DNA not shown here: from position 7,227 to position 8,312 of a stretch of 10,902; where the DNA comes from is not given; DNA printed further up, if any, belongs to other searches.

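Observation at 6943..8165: Two-gene encapsulin nanocompartment operon: ferritin-like cargo with targeting peptide plus family-1 shell protein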

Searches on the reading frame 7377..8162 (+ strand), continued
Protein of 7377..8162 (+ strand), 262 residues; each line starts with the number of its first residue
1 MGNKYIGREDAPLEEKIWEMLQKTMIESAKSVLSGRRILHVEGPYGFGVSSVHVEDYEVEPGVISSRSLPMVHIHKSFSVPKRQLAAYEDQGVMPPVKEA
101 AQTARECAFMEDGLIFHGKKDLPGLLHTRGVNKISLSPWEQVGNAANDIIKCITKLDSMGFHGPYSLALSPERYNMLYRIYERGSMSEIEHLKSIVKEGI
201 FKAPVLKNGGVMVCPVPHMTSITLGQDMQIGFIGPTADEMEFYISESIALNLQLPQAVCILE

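Call 19: search_protein_families(library=pfam, proteins=[L022:2373-2897:+, L001:1584-2147:+, L053:6814-7566:+, L074:4370-4960:+, L063:6885-8147:+, L053:4970-5611:+, L007:5596-6720:+, L077:8076-8927:+], max_evalue=0.0001)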
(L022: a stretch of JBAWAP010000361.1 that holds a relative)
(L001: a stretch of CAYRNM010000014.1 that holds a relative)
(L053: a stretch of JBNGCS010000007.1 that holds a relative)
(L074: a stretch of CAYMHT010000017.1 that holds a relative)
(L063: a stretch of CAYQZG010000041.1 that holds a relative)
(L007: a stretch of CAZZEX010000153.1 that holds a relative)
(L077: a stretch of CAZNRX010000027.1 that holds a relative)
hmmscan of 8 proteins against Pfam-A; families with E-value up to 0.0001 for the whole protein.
L022:2373-2897:+ (175 aa): 1 family
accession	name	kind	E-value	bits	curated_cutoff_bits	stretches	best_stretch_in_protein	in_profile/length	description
PF01880.24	Desulfoferrodox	-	3.6e-36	124.1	22.2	1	57-170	2-97/98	Desulfoferrodoxin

L001:1584-2147:+ (188 aa): 1 family
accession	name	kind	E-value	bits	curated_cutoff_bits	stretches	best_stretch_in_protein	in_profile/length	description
PF02915.23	Rubrerythrin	-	1.7e-07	32.2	22.8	1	10-165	2-135/137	Rubrerythrin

L053:6814-7566:+ (251 aa): 3 families
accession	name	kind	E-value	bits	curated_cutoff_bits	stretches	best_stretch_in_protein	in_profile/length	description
PF00578.27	AhpC-TSA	-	2.3e-33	115.2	26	1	9-139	1-123/124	AhpC/TSA family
PF08534.16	Redoxin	-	4.6e-17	62.6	26.6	1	10-147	3-138/148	Redoxin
PF10417.14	1-cysPrx_C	-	1.4e-08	35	21.1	1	160-202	1-40/41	C-terminal domain of 1-Cys peroxiredoxin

L074:4370-4960:+ (197 aa): 1 family
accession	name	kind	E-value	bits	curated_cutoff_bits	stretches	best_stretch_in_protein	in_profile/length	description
PF01965.30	DJ-1_PfpI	-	4.9e-51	173.2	26.6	1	25-188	1-164/165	DJ-1/PfpI family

L063:6885-8147:+ (421 aa): 4 families
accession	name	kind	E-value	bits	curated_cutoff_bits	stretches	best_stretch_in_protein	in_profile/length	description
PF19583.5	ODP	-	2.3e-22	80.3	27.2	1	56-248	2-194/194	ODP family beta lactamase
PF00258.30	Flavodoxin_1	-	1.3e-10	42.1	25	1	279-405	1-138/143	Flavodoxin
PF00753.33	Lactamase_B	-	4.7e-07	30.4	22.7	1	57-213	6-162/196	Metallo-beta-lactamase superfamily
PF12706.13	Lactamase_B_2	-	1.9e-06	28.1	27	1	90-171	27-116/200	Beta-lactamase superfamily domain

L053:4970-5611:+ (214 aa): 2 families
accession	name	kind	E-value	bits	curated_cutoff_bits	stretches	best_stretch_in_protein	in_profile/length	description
PF02915.23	Rubrerythrin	-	1.4e-24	87.4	22.8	1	54-168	1-136/137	Rubrerythrin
PF21349.2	RUBY_RBDX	-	3.3e-09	36.5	26.5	1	184-210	1-28/30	Rubrerythrin, rubredoxin-like domain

L007:5596-6720:+ (375 aa): 3 families
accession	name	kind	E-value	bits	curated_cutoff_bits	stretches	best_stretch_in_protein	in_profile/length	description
PF01988.24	VIT1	-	4.8e-14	53.1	28.1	1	223-278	3-59/214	VIT family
PF00173.33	Cyt-b5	-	8e-08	32.6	23.7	1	7-77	1-73/74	Cytochrome b5-like Heme/Steroid binding domain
PF02915.23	Rubrerythrin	-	1.1e-05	26.2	22.8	0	102-139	9-48/137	Rubrerythrin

L077:8076-8927:+ (284 aa): 3 families
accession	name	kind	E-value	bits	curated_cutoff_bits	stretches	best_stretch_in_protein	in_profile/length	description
PF00106.31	adh_short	-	2.6e-40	138.4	26.6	1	53-243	1-190/195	short chain dehydrogenase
PF13561.12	adh_short_C2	-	2.5e-39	135.7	27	1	60-279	2-230/236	Enoyl-(Acyl carrier protein) reductase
PF08659.16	KR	-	2.5e-05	24.7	22.6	1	55-206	3-153/180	KR domain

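Call 28: find_encoding_contigs(protein=P0001, flank=10000, max_places=4)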
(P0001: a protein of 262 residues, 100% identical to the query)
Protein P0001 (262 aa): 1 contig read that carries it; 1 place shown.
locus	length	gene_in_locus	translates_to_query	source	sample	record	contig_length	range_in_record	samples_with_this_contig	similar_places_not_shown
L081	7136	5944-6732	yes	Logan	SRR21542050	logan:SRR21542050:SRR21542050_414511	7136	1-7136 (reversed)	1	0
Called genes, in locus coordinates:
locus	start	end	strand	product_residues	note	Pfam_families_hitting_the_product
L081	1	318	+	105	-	PF01990:ATP-synt_F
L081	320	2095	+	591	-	PF02874:ATP-synt_ab_N, PF16886:ATP-synt_ab_Xtn, PF00006:ATP-synt_ab, PF22919:ATP-synt_VA_C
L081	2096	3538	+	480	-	PF02874:ATP-synt_ab_N, PF00006:ATP-synt_ab, PF22919:ATP-synt_VA_C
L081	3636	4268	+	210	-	PF01813:ATP-synt_D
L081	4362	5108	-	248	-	-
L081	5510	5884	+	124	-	PF05067:Mn_catalase (weak)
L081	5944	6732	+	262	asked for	PF04454:Linocin_M18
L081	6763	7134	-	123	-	?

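Call 31: predict_structure(alignment_id=A3)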
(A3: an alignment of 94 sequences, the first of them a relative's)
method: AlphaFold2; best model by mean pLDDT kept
length: 262 residues; sequences in the alignment: 94
mean_pLDDT: 87.1   pTM: 0.85
mean pLDDT of the five models: 87.1, 84.4, 72.0, 70.6, 59.8
residues with pLDDT >= 90: 142; 70-90: 98; 50-70: 18; < 50: 4
segments of 3 or more residues with pLDDT < 50: 1-4
pLDDT, mean of each block of 10 residues (from residue 1): 54 86 93 93 80 81 87 93 84 75 97 94 92 92 87 93 91 89 69 86 95 86 91 90 93 93 96
secondary structure, 60 per line:
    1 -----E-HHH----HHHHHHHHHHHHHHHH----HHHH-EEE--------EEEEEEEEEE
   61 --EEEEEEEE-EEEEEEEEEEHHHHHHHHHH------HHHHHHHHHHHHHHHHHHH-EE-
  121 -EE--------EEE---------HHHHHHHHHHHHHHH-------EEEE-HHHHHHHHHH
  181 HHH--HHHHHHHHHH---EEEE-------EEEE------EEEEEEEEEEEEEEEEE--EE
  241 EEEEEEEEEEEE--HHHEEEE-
elements in order: H15-30 H35-38 E40-42 E51-60 E63-70 E72-81 H82-91 H98-116 E132-134 H144-158 E166-169 H171-183 H186-195 E199-202 E210-213 E220-236 E239-252 E258-261

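Call 33: fold_search(model_id=the predicted structure, library=pdb)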
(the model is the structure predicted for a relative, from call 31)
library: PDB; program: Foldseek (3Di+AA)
matches with E <= 10: 689; with E <= 0.001: 319
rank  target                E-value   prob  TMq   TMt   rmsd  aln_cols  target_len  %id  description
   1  9fy6_B                1.5e-27  1.00  0.82  0.78   4.7       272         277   29  Single particle cryo-EM reconstruction of Bacillus Methanolicus encapsulin nano compartment (released 2025-06-11)
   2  9fy6_A                2.0e-27  1.00  0.82  0.78   4.2       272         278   30  Single particle cryo-EM reconstruction of Bacillus Methanolicus encapsulin nano compartment (released 2025-06-11)
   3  8rvj_A                2.2e-27  1.00  0.85  0.85   3.1       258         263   31  Engineered Encapsulin P3P4 (released 2024-02-14)
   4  8rvj_B                2.4e-27  1.00  0.85  0.86   3.0       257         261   32  Engineered Encapsulin P3P4 (released 2024-02-14)
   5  9fy6_C                2.4e-27  1.00  0.83  0.86   3.2       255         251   30  Single particle cryo-EM reconstruction of Bacillus Methanolicus encapsulin nano compartment (released 2025-06-11)
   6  8rvj_D                5.7e-27  1.00  0.85  0.85   3.1       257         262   32  Engineered Encapsulin P3P4 (released 2024-02-14)
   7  8rvj_C                6.9e-27  1.00  0.85  0.85   3.1       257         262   32  Engineered Encapsulin P3P4 (released 2024-02-14)
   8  9fy6_D                1.0e-26  1.00  0.83  0.86   3.5       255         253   30  Single particle cryo-EM reconstruction of Bacillus Methanolicus encapsulin nano compartment (released 2025-06-11)
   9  6nj8_A                2.4e-26  1.00  0.82  0.78   5.1       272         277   31  Encapsulin iron storage compartment from Quasibacillus thermotolerans (released 2019-08-07)
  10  8v4q_A                2.9e-26  1.00  0.83  0.83   3.9       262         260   31  Myxococcus xanthus EncA 3xHis pore mutant with tetrahedral symmetry (released 2024-05-22)
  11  9i8f_A                6.1e-26  1.00  0.84  0.79   3.9       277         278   27  Structure of Encapsulin from Dendrosporobacter quercicolus, mutant N198W (released 2025-05-21)
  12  8v4q_B                6.1e-26  1.00  0.82  0.81   4.2       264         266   31  Myxococcus xanthus EncA 3xHis pore mutant with tetrahedral symmetry (released 2024-05-22)
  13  9i8e_A                1.1e-25  1.00  0.81  0.77   4.3       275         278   28  Structure of Encapsulin from Dendrosporobacter quercicolus (released 2025-05-21)
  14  7mh2_B                1.2e-25  1.00  0.79  0.74   5.4       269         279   31  T4GALA Engineered Protein Nanocage (released 2021-09-29)
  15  7mh2_A                1.3e-25  1.00  0.79  0.75   5.0       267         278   31  T4GALA Engineered Protein Nanocage (released 2021-09-29)
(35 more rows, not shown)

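Call 45: search_solved_structures(query=window:7377-8162:+, max_evalue=1e-33, show_alignments=5)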
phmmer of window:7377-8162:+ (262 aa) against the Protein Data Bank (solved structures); distinct sequences matched with E-value up to 1e-33: 8.
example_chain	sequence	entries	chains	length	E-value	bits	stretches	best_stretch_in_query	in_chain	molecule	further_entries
6nj8_A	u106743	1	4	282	4.7e-40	140.9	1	9-261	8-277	Encapsulating protein for a DyP-type peroxidase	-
8rvj_A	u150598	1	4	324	7.1e-40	140.4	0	56-261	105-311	Type 1 encapsulin shell protein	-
7mh2_A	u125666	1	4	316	8.6e-40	140.1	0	57-261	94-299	T4GALA Engineered Protein Nanocage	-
9fy6_A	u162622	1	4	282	3.2e-38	134.9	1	9-262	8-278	Bacteriocin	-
4pt2_P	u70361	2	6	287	6.7e-35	124.1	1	5-262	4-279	Encapsulin protein | Type 1 encapsulin shell protein EncA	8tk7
7s4q_A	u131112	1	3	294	7.1e-35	124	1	5-262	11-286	EncA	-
7s20_A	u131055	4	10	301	7.9e-35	123.8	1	5-262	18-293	EncA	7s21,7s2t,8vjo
8v4n_A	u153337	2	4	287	1.8e-34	122.7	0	5-262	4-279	Type 1 encapsulin shell protein EncA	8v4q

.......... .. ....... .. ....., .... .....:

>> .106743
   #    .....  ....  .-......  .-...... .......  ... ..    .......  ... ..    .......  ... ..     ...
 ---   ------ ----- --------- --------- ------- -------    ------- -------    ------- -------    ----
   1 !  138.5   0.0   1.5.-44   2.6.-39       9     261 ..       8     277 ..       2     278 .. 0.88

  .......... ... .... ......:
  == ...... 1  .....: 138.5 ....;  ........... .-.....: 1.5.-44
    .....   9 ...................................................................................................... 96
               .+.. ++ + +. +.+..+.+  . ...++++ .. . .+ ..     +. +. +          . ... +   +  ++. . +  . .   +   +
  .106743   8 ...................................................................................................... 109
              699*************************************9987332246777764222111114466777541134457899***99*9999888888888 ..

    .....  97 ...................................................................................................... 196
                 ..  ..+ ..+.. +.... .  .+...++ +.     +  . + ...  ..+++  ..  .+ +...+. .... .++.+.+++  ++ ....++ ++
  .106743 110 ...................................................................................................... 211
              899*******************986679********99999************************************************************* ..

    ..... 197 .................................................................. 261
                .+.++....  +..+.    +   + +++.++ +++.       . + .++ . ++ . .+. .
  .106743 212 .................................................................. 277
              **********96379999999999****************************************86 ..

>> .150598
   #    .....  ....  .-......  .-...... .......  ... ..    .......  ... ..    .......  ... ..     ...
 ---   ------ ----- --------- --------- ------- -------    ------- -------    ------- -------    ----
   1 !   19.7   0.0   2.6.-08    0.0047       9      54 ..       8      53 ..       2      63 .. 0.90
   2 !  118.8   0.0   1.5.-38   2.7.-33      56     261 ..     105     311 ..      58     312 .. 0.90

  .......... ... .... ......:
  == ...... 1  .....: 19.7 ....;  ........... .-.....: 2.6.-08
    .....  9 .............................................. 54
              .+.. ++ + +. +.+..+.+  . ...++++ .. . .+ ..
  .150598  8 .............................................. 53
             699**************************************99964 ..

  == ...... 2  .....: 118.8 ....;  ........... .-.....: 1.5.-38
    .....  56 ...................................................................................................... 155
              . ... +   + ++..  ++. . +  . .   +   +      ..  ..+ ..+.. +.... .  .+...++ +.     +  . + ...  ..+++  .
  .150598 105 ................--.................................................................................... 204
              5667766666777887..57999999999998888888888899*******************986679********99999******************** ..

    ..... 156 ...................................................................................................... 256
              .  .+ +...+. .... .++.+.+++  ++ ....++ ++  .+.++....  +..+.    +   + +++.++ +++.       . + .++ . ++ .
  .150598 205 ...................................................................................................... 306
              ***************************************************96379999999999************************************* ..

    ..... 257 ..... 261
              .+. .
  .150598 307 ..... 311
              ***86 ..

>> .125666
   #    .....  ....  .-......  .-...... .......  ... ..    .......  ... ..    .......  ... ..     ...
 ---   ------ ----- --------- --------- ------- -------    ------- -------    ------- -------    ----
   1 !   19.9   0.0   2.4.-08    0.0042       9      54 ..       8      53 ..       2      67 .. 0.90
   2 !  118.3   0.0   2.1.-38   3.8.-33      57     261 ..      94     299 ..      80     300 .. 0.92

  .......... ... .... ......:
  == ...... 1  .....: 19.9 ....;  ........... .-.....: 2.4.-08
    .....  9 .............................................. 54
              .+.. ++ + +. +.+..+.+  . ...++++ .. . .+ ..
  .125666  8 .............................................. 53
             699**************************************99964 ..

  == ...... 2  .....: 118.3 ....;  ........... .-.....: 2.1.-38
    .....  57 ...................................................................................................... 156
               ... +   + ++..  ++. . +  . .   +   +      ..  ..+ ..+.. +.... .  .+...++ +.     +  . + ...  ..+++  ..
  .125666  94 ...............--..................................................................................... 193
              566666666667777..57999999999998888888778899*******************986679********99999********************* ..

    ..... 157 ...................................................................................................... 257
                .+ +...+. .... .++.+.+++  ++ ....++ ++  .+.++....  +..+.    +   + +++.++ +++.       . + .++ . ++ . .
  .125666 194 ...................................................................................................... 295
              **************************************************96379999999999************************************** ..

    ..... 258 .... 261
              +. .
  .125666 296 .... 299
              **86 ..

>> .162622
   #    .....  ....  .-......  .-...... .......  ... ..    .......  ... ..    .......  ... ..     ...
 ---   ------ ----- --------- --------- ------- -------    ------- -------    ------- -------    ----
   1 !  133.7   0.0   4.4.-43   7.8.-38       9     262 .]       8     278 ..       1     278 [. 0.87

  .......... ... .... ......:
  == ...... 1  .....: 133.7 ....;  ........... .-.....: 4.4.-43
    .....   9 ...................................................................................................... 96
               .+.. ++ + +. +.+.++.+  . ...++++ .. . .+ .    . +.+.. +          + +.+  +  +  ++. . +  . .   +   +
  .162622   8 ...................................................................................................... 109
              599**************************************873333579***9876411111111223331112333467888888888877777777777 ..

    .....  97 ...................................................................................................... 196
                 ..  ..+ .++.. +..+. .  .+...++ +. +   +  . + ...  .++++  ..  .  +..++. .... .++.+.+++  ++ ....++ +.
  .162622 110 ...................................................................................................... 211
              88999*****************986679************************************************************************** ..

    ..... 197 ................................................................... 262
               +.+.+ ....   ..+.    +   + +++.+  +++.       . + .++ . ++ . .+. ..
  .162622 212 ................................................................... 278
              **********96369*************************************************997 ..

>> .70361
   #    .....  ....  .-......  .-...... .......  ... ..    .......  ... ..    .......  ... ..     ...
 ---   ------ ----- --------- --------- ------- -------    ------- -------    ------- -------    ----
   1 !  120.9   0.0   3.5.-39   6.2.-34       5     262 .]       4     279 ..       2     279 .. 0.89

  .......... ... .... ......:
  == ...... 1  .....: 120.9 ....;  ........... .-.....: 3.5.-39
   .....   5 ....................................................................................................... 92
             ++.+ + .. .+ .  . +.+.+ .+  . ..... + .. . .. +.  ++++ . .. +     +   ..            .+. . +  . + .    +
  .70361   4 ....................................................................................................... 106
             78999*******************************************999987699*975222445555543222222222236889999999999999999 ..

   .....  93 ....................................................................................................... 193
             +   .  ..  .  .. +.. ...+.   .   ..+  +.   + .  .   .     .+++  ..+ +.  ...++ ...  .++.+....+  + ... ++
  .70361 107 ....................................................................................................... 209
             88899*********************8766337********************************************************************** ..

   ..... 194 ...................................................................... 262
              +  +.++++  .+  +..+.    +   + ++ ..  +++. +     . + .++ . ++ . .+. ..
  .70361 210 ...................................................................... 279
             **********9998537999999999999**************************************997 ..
